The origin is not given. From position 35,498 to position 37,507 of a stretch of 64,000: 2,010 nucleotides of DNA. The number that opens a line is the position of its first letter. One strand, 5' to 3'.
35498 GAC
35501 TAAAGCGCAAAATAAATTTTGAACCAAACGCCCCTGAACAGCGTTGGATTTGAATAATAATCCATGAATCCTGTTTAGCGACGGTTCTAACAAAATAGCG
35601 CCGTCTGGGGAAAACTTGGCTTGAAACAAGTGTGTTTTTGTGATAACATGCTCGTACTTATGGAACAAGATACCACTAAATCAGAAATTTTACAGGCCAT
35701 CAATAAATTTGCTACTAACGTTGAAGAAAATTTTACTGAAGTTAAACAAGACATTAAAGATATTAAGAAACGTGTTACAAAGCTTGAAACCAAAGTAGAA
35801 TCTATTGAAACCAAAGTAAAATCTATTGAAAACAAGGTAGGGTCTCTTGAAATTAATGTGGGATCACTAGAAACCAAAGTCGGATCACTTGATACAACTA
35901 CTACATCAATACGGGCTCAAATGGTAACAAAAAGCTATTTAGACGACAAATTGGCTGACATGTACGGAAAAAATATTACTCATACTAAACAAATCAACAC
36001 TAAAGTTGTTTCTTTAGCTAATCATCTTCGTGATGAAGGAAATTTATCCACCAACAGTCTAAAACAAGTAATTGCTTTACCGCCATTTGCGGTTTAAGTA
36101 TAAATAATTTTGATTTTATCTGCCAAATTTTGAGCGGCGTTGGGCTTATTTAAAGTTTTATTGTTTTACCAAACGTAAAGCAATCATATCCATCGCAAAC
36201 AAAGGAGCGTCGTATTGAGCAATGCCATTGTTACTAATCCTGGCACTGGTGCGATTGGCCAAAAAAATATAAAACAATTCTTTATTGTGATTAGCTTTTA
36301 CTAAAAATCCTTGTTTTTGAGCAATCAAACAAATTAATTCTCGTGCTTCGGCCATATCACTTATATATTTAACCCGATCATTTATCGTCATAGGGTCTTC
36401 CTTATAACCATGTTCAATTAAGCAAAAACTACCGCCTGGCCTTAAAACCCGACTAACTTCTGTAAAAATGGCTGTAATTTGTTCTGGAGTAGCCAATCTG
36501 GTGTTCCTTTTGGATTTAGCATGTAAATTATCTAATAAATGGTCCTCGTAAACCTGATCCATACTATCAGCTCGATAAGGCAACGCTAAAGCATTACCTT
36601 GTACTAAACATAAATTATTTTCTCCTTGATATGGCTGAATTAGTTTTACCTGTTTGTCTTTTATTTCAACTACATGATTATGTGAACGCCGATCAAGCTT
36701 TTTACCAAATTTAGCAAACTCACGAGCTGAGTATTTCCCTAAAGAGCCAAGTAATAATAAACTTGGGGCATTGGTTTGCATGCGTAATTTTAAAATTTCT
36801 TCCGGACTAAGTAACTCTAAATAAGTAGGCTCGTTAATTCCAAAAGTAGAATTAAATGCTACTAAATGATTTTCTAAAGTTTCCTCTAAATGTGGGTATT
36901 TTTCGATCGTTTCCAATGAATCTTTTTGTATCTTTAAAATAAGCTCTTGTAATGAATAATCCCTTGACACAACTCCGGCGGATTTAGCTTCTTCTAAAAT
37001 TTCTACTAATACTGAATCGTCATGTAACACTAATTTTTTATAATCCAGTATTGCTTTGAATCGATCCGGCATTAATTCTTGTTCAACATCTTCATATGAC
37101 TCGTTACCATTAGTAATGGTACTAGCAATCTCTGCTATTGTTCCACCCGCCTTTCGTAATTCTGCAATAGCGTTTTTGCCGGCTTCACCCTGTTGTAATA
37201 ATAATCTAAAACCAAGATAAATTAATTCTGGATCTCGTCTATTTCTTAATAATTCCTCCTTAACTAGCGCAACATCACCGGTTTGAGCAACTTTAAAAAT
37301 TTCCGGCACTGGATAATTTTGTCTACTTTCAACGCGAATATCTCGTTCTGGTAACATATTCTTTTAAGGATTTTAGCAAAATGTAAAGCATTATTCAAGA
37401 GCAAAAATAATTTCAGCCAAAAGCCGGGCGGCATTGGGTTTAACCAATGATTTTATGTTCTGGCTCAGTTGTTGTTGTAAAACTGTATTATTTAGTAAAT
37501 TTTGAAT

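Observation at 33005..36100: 0.5-kb direct repeats encoding variable heptad-repeat coiled-coil proteins flank an ATP-grasp plus TrmB cassette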

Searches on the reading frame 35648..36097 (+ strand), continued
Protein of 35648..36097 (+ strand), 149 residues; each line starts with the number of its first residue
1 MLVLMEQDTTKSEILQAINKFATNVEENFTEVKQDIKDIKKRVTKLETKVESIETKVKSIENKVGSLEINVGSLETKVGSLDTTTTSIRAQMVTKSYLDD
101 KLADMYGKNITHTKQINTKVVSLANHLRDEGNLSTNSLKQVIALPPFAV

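Call 66: search_protein_families(library=pfam, proteins=[L035:6221-8206:-, L035:8919-9935:+], max_evalue=0.001)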
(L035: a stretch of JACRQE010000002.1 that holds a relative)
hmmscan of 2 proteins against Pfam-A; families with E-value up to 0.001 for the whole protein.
L035:6221-8206:- (661 aa): 1 family
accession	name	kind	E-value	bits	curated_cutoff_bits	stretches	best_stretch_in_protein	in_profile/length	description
PF01548.23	DEDD_Tnp_IS110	-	0.00027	21.2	29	1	229-328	49-149/155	Transposase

L035:8919-9935:+ (338 aa): 0 families

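Call 69: search_protein_representatives(alignment_id=A5)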
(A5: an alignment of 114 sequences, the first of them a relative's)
Query: 114 sequences, 106 profile positions. Proteins with E-value up to 0.001 (for the whole library): 1698; up to 1e-10: 1066; up to 1e-30: 106. The best 150 are listed.
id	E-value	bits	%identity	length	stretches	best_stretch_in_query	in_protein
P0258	7.9e-41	154.5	-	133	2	12-103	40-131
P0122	1.2e-40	154.0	-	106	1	1-105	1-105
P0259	3.1e-40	152.6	-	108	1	2-104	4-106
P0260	2.7e-39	149.6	-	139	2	4-105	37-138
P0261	1.0e-38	147.8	-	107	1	1-103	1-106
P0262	1.1e-38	147.6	-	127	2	21-105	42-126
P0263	1.7e-38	147.0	-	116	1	1-103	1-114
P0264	3.6e-38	146.0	-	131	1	3-105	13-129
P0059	1.1e-37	144.4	-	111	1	7-105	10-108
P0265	5.3e-37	142.2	-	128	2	21-105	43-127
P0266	5.6e-37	142.2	-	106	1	1-105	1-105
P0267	1.5e-36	140.8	-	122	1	3-102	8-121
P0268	1.6e-36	140.7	-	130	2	6-105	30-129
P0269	4.1e-36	139.4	-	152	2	4-104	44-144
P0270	5.0e-36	139.1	-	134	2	20-103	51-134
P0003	2.1e-29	117.8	-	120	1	1-105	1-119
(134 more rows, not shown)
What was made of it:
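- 1,698 representatives at 50% identity, all 96-202 aa among the best 150 (call 69).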

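Call 76: search_dna_similar(query=window:35660-36094:+, collection=phages, mode=protein, max_evalue=0.001, max_rows=8)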
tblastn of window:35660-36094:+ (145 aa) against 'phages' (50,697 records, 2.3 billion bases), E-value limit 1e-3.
No match.
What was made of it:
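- On Prophage or anti-phage defence association: There is no match in GenBank phages (call 76).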

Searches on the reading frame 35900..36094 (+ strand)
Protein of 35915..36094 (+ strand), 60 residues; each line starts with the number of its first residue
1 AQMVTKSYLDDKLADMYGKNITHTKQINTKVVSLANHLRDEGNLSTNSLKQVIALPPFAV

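Call 25: search_protein_families(library=pfam, proteins=[window:35915-36094:+], max_evalue=1)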
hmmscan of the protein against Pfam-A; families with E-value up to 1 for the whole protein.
seq(60 aa): 0 families
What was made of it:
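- Closest known: Pfam DUF7310, XhlA. Different: The conserved C-terminal module matches nothing (call 25).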

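Call 33: find_homologous_proteins(query=A4, max_evalue=0.001)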
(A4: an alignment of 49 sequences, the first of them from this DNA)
Query A4 (49 sequences) (64 aa, profile of the alignment): 509 proteins with E <= 0.001 among 860 candidates; the best 120 are listed.
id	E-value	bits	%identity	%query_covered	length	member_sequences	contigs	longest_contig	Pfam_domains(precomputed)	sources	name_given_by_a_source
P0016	1.5e-30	123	43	94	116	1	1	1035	-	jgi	-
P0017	2.6e-27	113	40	94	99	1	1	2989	-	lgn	-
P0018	5.0e-27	112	38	94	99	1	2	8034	-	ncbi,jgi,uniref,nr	ncbi:hypothetical protein A3C18_01020 [Candidatus Kaiserbacteria bacterium RIFCSPHIGHO2_02_FULL_54_1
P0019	5.7e-27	111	38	95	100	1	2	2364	-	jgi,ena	-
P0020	7.8e-27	111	47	97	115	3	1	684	-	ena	-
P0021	9.2e-27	111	40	94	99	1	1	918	-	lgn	-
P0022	1.1e-26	111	42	94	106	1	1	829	-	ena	-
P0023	1.1e-26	111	37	94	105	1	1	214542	-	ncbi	-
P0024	1.2e-26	110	37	97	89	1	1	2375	-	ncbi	ncbi:MAG: hypothetical protein AAB956_03495, partial [Patescibacteria group bacterium]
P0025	2.1e-26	110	37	97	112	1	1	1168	-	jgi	jgi:predicted nucleic acid-binding Zn-ribbon protein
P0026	2.3e-26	109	34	95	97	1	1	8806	-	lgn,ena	-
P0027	2.6e-26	109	36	95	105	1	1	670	-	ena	-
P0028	2.7e-26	109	37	94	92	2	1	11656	-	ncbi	ncbi:MAG: hypothetical protein ABIG60_03535 [Patescibacteria group bacterium]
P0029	3.2e-26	109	38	94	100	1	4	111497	-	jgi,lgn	-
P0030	3.9e-26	109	40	97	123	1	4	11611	-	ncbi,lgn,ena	ncbi:MAG: hypothetical protein AAB731_00410 [Patescibacteria group bacterium]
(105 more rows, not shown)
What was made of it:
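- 509 clusters found with the C-module profile (call 33).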

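Call 34: search_solved_structures(query=A4, max_evalue=10)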
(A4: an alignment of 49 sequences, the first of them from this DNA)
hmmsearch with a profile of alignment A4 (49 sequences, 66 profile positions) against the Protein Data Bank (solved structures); distinct sequences matched with E-value up to 10: 4.
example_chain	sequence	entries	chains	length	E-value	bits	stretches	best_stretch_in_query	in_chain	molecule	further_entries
2wb3_A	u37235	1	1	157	0.61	13.6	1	9-21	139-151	HYALURONIDASE-PHAGE ASSOCIATED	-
5he9_E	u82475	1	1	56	1.2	12.6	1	5-22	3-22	Phage inhibitor protein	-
6wv2_A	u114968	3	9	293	1.4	12.4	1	9-22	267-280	Hyaluronan Lyase | Hyaluronoglucosaminidase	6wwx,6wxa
6x3m_A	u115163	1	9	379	2.3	11.7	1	9-22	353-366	Hyaluronoglucosaminidase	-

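Call 53: find_related_loci(query=A4, collection=viral_contigs, flank=5000)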
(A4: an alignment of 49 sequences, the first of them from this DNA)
Query A4 (64 aa) in viral_contigs; peptide patterns used: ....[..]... (x = any residue, [..] = any of these).
No stretch of DNA in the collection matches any of the patterns.
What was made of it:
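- Tried and rejected: IMG/VR (call 53) and GenBank phages (call 76) gave no match.
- On Prophage or anti-phage defence association: No IMG/VR contig carries the motif (call 53).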

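Call 78: predict_structure(alignment_id=A8)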
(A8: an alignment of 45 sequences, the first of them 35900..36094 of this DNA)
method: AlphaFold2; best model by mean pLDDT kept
length: 65 residues; sequences in the alignment: 45
mean_pLDDT: 84.2   pTM: 0.56
mean pLDDT of the five models: 84.2, 83.8, 83.3, 82.3, 76.7
residues with pLDDT >= 90: 15; 70-90: 40; 50-70: 10; < 50: 0
segments of 3 or more residues with pLDDT < 50: none
pLDDT, mean of each block of 10 residues (from residue 1): 69 87 89 90 92 88 67
secondary structure, 60 per line:
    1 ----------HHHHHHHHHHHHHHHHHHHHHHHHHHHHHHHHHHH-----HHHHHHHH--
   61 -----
elements in order: H11-45 H51-58

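Call 80: fold_search(model_id=the predicted structure, library=pdb)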
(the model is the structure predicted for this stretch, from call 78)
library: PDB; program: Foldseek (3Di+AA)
matches with E <= 10: 36; with E <= 0.001: 0
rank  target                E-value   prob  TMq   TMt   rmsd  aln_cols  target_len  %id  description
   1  1wqf                  2.4e+00  0.35  0.52  0.22   3.2        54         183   17  Crystal structure of Ribosome recycling factor from Mycobacterium Tuberculosis (released 2005-02-22)
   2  4kb2                  2.8e+00  0.33  0.52  0.22   3.2        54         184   17  Crystal structure of ribosome recycling factor mutant R109A from Mycobacterium tuberculosis (released 2014-03-12)
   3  4kdd                  3.0e+00  0.30  0.51  0.22   3.2        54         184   17  Structure of Mycobacterium tuberculosis ribosome recycling factor in presence of detergent (released 2014-03-12)
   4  5lfk_B                3.2e+00  0.13  0.37  0.12   7.0        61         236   16  Crystal structure of CpxAHDC (hemiphosphorylated form) (released 2017-06-07)
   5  4wsa_B                3.4e+00  0.18  0.44  0.07   4.7        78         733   12  Crystal structure of Influenza B polymerase bound to the vRNA promoter (FluB1 form) (released 2014-11-19)
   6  5wyj_SK               3.4e+00  0.12  0.41  0.17  11.6        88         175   25  Cryo-EM structure of the 90S small subunit pre-ribosome (Dhr1-depleted, Enp1-TAP, state 1) (released 2017-03-29)
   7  8e0m_K                3.9e+00  0.47  0.53  0.21   1.0        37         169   16  Homotrimeric variant of tcTRP9, BGL15 (released 2023-04-12)
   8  7xge_E                4.5e+00  0.21  0.48  0.24   3.7        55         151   14  Crystal structure of MCL-1 in complex with computationally designed inhibitor protein (released 2022-07-20)
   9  9a6f_B                4.5e+00  0.16  0.40  0.42  14.5        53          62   23  Integrative model of CODY-YPPF by crosslinking MS and deep learning (released 2024-09-18)
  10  6eri_Az               4.9e+00  0.30  0.60  0.23   2.5        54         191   15  Structure of the chloroplast ribosome with chl-RRF and hibernation-promoting factor (released 2018-04-18)
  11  5g4y                  5.2e+00  0.18  0.44  0.23   3.3        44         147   14  Structural basis for carboxylic acid recognition by a Cache chemosensory domain. (released 2017-03-29)
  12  4kaw                  5.6e+00  0.18  0.51  0.22   3.2        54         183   17  Crystal structure of ribosome recycling factor mutant R39G from Mycobacterium tuberculosis (released 2014-03-19)
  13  4oyd_B                6.0e+00  0.28  0.65  0.38   3.9        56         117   11  Crystal structure of a computationally designed inhibitor of an Epstein-Barr viral Bcl-2 protein (released 2014-07-09)
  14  4qlx_A                6.4e+00  0.33  0.34  0.10   0.6        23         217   22  Crystal structure of CLA-ER with product binding (released 2015-02-25)
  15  4goe_A                6.4e+00  0.12  0.31  0.38   2.8        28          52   14  Crystal structure of the SGTA homodimerization domain with a covalent modification of a single C38 (released 2012-11-21)
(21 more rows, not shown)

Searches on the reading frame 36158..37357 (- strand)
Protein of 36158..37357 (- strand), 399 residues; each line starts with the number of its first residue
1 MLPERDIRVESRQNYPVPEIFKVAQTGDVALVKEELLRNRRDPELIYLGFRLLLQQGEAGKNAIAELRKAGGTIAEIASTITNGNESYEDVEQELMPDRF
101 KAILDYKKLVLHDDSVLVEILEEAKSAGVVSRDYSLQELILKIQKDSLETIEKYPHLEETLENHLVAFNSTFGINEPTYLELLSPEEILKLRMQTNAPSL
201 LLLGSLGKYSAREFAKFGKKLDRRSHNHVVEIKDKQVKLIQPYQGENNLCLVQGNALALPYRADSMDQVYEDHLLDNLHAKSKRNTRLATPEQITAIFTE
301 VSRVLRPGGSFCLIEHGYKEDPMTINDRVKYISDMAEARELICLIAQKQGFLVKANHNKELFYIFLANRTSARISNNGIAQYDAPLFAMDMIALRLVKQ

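Call 8: search_protein_families(library=pfam, proteins=[window:36158-37357:-], max_evalue=1)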
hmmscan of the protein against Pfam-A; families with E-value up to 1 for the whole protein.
window:36158-37357:- (399 aa): 5 families
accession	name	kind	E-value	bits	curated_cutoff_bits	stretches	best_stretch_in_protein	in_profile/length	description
PF08241.18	Methyltransf_11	-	1e-05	26.5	21.2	1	225-312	19-94/95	Methyltransferase domain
PF13847.12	Methyltransf_31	-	0.0014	18.7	27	1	247-321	54-118/145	Methyltransferase domain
PF13649.12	Methyltransf_25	-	0.0026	18.8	27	1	225-309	22-97/97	Methyltransferase domain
PF18557.6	NepR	-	0.0095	16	25.7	1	87-105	11-29/35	Anti-sigma factor NepR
PF01209.24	Ubie_methyltran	-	0.04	13.7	20.1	1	244-317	95-155/233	ubiE/COQ5 methyltransferase family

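Call 26: search_protein_families(library=ncbifam, proteins=[window:36158-37357:-], max_evalue=1)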
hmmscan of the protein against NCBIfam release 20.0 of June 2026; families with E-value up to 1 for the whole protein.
window:36158-37357:- (399 aa): 6 families
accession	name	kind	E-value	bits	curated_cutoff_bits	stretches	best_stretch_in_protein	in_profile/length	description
NF045823.1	PthPhpthDimycoMt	equivalog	0.0053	15.9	300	1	241-313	107-166/256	phthiotriol/phenolphthiotriol dimycocerosates methyltransferase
TIGR02752.1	MenG_heptapren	equivalog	0.0059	16.2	419.85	1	244-315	93-151/231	demethylmenaquinone methyltransferase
NF045825.1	FAmtase_mtf2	equivalog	0.0073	15.6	400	1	247-313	105-158/248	fatty-acid O-methyltransferase Mtf2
NF045667.1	MTase_DVU1556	equivalog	0.012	15.1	155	1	234-313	52-119/213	DVU_1556 family methyltransferase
NF001241.0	PRK00216.1-2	equivalog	0.013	15.2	327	1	244-318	91-152/231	demethylmenaquinone methyltransferase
NF001243.0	PRK00216.1-4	equivalog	0.037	13.3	235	1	246-315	97-153/237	demethylmenaquinone methyltransferase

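Call 50: search_protein_families(library=pfam, alignment_id=A6, max_evalue=0.001)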
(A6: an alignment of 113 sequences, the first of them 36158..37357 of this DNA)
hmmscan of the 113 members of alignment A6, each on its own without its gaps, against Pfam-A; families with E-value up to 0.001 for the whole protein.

A. member 1, window:36158-37357:- (399 aa): 1 family
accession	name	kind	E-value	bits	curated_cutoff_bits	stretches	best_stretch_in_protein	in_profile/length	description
PF08241.18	Methyltransf_11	-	1e-05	26.5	21.2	1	225-312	19-94/95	Methyltransferase domain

B. families by the number of members that match (of 113 scanned): 133 families (the first 25 are shown)
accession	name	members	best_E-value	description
PF09285.17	Elong-fact-P_C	4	4.2e-24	Elongation factor P, C-terminal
PF08207.18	EFP_N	4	3e-23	Elongation factor P (EF-P) KOW-like domain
PF01132.26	EFP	4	1.8e-22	Elongation factor P (EF-P) OB domain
PF13401.12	AAA_22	3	6.2e-05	AAA domain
PF13091.12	PLDc_2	2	2.5e-40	PLD-like domain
PF00005.33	ABC_tran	2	1.7e-31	ABC transporter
PF00986.26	DNA_gyraseB_C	2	2.1e-31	DNA gyrase B subunit, carboxyl terminus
PF04480.18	DUF559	2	4.6e-29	Protein of unknown function (DUF559)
PF13302.13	Acetyltransf_3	2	3.8e-25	Acetyltransferase (GNAT) domain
PF01751.28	Toprim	2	2.3e-19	Toprim domain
PF13304.12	AAA_21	2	6.9e-19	AAA domain, putative AbiEii toxin, Type IV TA system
PF00583.31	Acetyltransf_1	2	2.3e-18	Acetyltransferase (GNAT) family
PF02463.25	SMC_N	2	7e-15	RecF/RecN/SMC N terminal domain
PF13884.11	Peptidase_S74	2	5.5e-14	Chaperone of endosialidase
PF00614.28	PLDc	2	5.1e-13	Phospholipase D Active site motif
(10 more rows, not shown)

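Call 51: search_protein_families(library=padloc, proteins=[window:36158-37357:-], max_evalue=0.01)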
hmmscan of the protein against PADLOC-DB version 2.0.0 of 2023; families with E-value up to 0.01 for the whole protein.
window:36158-37357:- (399 aa): 0 families
